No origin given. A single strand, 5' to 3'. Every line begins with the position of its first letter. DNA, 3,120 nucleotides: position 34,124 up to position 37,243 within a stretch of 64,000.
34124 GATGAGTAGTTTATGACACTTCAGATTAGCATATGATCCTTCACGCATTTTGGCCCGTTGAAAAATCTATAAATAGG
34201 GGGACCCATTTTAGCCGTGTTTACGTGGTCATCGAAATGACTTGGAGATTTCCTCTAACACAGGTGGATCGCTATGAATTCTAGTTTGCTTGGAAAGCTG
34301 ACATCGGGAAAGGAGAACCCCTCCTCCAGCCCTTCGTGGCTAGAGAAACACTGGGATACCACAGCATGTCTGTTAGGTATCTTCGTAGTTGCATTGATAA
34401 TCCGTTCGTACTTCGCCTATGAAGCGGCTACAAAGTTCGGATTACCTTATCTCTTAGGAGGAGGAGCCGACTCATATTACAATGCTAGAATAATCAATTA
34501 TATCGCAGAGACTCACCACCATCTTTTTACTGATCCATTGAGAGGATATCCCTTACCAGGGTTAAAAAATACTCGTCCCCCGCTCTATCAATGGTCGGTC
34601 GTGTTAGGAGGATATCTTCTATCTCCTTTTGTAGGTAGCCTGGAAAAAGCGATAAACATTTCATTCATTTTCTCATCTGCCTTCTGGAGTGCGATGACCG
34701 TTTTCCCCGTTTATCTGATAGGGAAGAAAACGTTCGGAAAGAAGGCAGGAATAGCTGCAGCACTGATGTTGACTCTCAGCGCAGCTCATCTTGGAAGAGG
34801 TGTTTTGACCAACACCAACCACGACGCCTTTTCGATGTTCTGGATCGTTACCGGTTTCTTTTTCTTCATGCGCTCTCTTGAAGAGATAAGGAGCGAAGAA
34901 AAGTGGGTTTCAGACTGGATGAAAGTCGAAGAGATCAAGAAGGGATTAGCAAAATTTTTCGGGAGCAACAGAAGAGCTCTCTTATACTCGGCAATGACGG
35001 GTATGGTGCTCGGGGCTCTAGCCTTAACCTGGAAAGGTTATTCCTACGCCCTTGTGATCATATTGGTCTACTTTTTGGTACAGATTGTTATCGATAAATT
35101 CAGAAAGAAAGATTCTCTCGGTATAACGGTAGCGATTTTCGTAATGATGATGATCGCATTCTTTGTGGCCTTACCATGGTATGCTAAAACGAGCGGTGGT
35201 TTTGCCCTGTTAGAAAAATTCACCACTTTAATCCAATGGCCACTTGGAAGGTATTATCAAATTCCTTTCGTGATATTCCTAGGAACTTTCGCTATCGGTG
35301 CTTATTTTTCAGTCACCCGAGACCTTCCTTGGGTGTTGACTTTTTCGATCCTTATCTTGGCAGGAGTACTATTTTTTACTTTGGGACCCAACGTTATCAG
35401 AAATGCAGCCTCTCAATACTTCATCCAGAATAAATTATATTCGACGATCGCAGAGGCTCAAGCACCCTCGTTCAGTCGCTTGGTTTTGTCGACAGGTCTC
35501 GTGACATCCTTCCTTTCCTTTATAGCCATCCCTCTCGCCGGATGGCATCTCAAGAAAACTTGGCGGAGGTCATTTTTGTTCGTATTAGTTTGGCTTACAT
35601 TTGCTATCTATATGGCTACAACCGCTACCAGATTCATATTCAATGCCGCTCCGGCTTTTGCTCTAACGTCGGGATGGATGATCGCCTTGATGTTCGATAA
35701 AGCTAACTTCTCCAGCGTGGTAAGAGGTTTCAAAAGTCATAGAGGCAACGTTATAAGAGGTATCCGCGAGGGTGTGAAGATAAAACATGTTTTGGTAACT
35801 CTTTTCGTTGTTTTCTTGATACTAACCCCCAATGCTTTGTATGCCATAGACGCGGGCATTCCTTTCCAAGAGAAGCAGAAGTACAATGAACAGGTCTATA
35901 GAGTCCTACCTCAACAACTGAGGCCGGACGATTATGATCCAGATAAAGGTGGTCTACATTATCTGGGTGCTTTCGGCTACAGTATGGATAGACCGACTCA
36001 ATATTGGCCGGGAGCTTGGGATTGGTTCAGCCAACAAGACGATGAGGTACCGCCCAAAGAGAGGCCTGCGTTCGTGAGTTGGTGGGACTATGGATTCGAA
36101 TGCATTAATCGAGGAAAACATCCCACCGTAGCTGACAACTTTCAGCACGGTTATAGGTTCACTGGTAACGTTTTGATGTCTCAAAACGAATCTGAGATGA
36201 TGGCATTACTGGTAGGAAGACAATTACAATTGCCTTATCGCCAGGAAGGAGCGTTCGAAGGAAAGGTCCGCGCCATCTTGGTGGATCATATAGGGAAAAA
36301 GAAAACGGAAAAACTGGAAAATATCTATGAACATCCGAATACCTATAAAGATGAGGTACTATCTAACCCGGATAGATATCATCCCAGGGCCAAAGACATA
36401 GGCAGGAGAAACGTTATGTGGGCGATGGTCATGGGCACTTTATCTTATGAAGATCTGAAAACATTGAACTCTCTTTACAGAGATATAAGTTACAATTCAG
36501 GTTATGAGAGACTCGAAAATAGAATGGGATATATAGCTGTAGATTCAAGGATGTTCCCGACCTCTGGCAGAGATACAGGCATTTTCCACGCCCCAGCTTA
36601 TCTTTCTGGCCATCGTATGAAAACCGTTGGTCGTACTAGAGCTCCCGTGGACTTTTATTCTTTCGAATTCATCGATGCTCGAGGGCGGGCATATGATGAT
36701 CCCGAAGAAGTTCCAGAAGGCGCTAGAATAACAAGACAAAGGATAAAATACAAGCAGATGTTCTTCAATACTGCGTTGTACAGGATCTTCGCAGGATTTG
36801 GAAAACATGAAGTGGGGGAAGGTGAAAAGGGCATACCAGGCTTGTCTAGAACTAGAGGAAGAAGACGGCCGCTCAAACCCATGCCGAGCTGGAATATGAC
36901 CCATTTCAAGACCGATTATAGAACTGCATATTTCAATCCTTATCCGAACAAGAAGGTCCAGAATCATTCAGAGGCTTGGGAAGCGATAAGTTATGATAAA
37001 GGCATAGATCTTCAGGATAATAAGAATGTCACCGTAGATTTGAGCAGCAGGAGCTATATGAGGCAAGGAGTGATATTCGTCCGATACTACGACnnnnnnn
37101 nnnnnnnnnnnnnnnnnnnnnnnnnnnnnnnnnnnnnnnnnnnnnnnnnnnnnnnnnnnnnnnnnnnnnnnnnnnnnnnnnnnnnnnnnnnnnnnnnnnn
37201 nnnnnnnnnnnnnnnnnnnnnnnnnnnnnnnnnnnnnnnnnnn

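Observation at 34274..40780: Giant AglB/STT3 oligosaccharyltransferase fused to a ~1250-aa array of Ig-like/CARDB-like domains with a second C-terminal membrane anchor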

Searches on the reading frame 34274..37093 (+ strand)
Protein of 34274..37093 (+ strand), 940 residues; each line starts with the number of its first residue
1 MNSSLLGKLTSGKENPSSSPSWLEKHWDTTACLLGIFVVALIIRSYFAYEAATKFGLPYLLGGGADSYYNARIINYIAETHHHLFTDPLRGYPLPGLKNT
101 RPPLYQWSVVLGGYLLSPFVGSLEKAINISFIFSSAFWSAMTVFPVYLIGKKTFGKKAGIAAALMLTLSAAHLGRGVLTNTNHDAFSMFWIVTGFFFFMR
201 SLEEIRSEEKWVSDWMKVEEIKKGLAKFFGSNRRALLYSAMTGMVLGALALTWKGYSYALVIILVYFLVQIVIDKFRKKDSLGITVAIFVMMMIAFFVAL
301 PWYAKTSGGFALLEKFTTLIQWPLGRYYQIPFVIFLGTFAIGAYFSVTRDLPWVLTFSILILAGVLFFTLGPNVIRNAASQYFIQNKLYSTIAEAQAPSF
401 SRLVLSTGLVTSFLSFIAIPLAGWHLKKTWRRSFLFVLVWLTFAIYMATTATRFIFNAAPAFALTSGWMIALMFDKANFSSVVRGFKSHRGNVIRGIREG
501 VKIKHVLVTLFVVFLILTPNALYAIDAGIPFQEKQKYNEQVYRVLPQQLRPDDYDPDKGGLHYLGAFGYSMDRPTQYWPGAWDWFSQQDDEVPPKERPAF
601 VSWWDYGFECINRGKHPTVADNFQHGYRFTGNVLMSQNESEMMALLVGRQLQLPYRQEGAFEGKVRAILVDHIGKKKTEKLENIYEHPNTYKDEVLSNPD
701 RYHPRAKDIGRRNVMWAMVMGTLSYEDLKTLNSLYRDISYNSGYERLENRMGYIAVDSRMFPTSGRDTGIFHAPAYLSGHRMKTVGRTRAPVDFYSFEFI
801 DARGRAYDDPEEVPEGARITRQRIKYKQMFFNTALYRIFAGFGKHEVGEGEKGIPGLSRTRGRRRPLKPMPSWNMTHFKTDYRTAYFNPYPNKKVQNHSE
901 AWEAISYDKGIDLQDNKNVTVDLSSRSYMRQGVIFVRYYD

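Call 9: find_homologous_proteins(query=window:34274-37093:+, max_evalue=0.00001)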
Query window:34274-37093:+ (940 aa): 35 proteins with E <= 0.00001 among 8000 candidates.
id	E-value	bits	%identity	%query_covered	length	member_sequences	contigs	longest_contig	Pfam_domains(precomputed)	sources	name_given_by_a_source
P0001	0.0e+0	1544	68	100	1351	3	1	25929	PF13715.13,PF02516.21,PF13620.13,PF22904.4,PF17210.10,PF13231.13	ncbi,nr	ncbi:MAG: carboxypeptidase regulatory-like domain-containing protein, partial [Candidatus Thermoplas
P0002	0.0e+0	1188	55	99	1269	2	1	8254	PF02516.21,PF17802.8,PF13620.13,PF22904.4,PF17210.10,PF13231.13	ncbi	ncbi:MAG: carboxypeptidase regulatory-like domain-containing protein, partial [Thermoplasmatota arch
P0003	5.3e-232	791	40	98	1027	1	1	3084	PF02516.21,PF13231.13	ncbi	ncbi:MAG: STT3 domain-containing protein, partial [Thermoplasmata archaeon]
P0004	3.8e-210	719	41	100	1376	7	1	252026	PF13715.13,PF02516.21,PF13620.13,PF13231.13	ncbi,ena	-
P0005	1.3e-209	717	42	50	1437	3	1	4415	PF13715.13,PF02516.21,PF20598.5,PF17802.8,PF13620.13,PF22904.4,PF17210.10,PF13231.13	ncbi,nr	ncbi:MAG: carboxypeptidase regulatory-like domain-containing protein, partial [Thermoplasmata archae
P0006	9.7e-208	711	39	96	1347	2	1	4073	PF13715.13,PF02516.21,PF13620.13,PF22904.4,PF13231.13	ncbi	ncbi:MAG: carboxypeptidase regulatory-like domain-containing protein, partial [Thermoplasmata archae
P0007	8.1e-206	705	38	98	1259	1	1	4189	PF13715.13,PF02516.21,PF13620.13,PF09430.17,PF22904.4,PF17210.10,PF13231.13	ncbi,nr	ncbi:MAG TPA: hypothetical protein ENN76_00275, partial [Euryarchaeota archaeon]|nr:hypothetical pro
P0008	1.8e-182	628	40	79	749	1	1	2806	PF02516.21,PF13231.13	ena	-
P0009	2.7e-150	521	38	80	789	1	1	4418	PF02516.21,PF13231.13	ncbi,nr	ncbi:MAG TPA: peptide transporter, partial [Candidatus Methanomethylophilaceae archaeon]|nr:peptide 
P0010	2.6e-148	514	42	66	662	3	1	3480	PF02516.21,PF13231.13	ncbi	ncbi:MAG: STT3 domain-containing protein, partial [Thermoplasmata archaeon]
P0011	7.5e-134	467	32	92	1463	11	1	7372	PF13715.13,PF22627.1,PF02516.21,PF23194.2,PF17802.8,PF13620.13,PF22904.4,PF17210.10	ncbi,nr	ncbi:MAG: carboxypeptidase regulatory-like domain-containing protein, partial [Candidatus Thermoplas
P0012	2.4e-125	438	30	91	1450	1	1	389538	PF13715.13,PF22627.1,PF02516.21,PF13620.13,PF22904.4,PF17210.10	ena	-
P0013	5.0e-125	437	30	91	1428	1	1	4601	PF13715.13,PF22627.1,PF02516.21,PF13620.13,PF22904.4,PF17210.10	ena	-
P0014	1.4e-117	413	31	86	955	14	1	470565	PF22627.1,PF02516.21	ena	-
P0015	1.4e-109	386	31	91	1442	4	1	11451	PF13620.13,PF13231.13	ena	-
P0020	1.1e-92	330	30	93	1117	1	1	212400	PF13715.13,PF22627.1,PF13620.13,PF17210.10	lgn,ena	-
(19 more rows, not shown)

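Call 16: find_encoding_contigs(protein=P0001, flank=10000, max_places=4)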
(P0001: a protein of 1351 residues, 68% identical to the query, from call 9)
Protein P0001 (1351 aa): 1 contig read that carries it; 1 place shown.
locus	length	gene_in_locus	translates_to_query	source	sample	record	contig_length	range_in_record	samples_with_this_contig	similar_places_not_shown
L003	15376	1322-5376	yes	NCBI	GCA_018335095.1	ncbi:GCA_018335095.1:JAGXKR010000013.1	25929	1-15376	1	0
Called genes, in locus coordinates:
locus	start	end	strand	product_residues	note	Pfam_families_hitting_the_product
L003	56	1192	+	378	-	PF00579:tRNA-synt_1b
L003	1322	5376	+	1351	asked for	PF02516:STT3, PF13231:PMT_2, PF13620:CarboxypepD_reg, PF13715:CarbopepD_reg_2 (faint), PF17210:SdrD_B (faint), PF22904:NOMO1-like_2nd (faint)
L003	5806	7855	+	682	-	PF11614:FixG_C (faint), PF13620:CarboxypepD_reg (faint), PF22544:HYDIN_VesB_CFA65-like_Ig (faint), PF23194:NOMO_5th (faint), PF13715:CarbopepD_reg_2 (faint)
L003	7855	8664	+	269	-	PF07705:CARDB (weak)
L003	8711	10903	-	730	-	PF00133:tRNA-synt_1, PF09334:tRNA-synt_1g, PF19303:Anticodon_3, PF08264:Anticodon_1, PF01588:tRNA_bind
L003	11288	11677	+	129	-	PF04472:SepF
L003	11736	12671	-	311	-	PF00288:GHMP_kinases_N, PF08544:GHMP_kinases_C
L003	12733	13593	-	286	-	PF05569:Peptidase_M56 (weak), PF01435:Peptidase_M48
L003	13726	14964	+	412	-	PF01896:DNA_primase_S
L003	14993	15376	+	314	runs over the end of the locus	-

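Call 21: find_related_loci(query=A1, collection=genome_contigs, flank=10000)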
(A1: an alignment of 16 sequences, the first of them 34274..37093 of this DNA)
Query A1 (940 aa) in genome_contigs; peptide patterns used: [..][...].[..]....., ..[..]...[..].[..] (x = any residue, [..] = any of these).
599 stretches matched a pattern (row limit reached: there are more); 578 encode a relative of the query (tblastn E <= 1e-3); the best 80 are kept; 80 distinct loci.
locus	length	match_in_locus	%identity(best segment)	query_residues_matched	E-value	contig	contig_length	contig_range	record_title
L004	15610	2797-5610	65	1-940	0e+0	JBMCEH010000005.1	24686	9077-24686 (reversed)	MAG: Candidatus Natronoplasma sp. isolate C4M09_28 NODE_449_length_24686_cov_9.502334, whole genome shotgun sequence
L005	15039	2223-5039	65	1-940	0e+0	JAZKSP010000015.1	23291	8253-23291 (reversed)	MAG: Thermoplasmatota archaeon isolate NA-30cm_bin.7 NODE_223_length_23291_cov_18.384016, whole genome shotgun sequence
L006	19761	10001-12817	68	1-940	0e+0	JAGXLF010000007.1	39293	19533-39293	MAG: Thermoplasmatota archaeon isolate GSL_GSL3510_9 NODE_78_length_39293_cov_18.917, whole genome shotgun sequence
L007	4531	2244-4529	67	1-758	0e+0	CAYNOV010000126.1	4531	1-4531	MAG TPA_asm: uncultured Thermoplasmata archaeon isolate binchicken_co32_401 genome assembly, contig: NODE_35479_length_4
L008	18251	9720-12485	54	9-940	0e+0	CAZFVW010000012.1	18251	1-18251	MAG TPA_asm: uncultured Thermoplasmata archaeon isolate SRP141376_co2_58 genome assembly, contig: NODE_6268_length_18251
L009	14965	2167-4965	57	6-940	0e+0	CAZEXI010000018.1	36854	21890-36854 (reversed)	MAG TPA_asm: uncultured Thermoplasmata archaeon isolate ERP127260_co1_32 genome assembly, contig: NODE_349_length_36854_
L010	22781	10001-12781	50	1-939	0e+0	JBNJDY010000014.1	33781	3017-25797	MAG: Thermoplasmatota archaeon isolate Y23_30dBSe4.bin.148 NODE_661_length_33781_cov_23.971587, whole genome shotgun seq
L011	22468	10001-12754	48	8-939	0e+0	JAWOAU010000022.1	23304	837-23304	MAG: Thermoplasmata archaeon isolate BLK2-2.bin.13 k191_946243, whole genome shotgun sequence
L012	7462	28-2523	53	99-939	0e+0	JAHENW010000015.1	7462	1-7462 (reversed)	MAG: Thermoplasmatota archaeon isolate BinSanityLC-kmean-bin_14-bin_0-refined_12 c_000009573002, whole genome shotgun se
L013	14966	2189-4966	47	8-938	0e+0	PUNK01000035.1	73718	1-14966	MAG: Thermoplasmata archaeon isolate B1Sed10_191R1 B1-Sed10-C137, whole genome shotgun sequence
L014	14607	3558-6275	50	23-940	0e+0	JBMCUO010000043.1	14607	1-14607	MAG: Candidatus Saliniplasma sp. isolate D4M11_23 NODE_2205_length_14607_cov_13.241548, whole genome shotgun sequence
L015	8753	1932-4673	46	9-939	0e+0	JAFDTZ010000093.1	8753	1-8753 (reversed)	MAG: Thermoplasmata archaeon isolate HAP25 k141_390665_length_8753_cov_10.0000, whole genome shotgun sequence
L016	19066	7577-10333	47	8-939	0e+0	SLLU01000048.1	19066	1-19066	MAG: Candidatus Halarchaeoplasma halalkaliphilum isolate CSSed165cm_322 CSSed16-5cm-7203, whole genome shotgun sequence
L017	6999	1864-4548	41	27-940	0e+0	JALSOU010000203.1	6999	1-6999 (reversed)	MAG: Thermoplasmata archaeon isolate 356-284_metabat1_scaf2bin.148 356-284_scaffold_7597_c1, whole genome shotgun sequen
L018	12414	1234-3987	42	7-939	0e+0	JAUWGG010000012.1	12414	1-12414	MAG: Methanobacteriota archaeon isolate CSMAG_2236 CSMAG_2236_k141_105368_length_12414_cov_7.0000, whole genome shotgun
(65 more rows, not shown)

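Call 28: search_solved_structures(query=window:34274-37093:+, max_evalue=0.01, show_alignments=2)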
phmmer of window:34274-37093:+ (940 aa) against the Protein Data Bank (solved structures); distinct sequences matched with E-value up to 0.01: 2.
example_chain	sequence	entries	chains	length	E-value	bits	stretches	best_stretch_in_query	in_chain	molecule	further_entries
3vu0_A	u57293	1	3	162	0.00028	22.8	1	575-652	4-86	Putative uncharacterized protein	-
3vgp_A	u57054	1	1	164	0.00071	21.5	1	575-646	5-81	Transmembrane oligosaccharyl transferase, putative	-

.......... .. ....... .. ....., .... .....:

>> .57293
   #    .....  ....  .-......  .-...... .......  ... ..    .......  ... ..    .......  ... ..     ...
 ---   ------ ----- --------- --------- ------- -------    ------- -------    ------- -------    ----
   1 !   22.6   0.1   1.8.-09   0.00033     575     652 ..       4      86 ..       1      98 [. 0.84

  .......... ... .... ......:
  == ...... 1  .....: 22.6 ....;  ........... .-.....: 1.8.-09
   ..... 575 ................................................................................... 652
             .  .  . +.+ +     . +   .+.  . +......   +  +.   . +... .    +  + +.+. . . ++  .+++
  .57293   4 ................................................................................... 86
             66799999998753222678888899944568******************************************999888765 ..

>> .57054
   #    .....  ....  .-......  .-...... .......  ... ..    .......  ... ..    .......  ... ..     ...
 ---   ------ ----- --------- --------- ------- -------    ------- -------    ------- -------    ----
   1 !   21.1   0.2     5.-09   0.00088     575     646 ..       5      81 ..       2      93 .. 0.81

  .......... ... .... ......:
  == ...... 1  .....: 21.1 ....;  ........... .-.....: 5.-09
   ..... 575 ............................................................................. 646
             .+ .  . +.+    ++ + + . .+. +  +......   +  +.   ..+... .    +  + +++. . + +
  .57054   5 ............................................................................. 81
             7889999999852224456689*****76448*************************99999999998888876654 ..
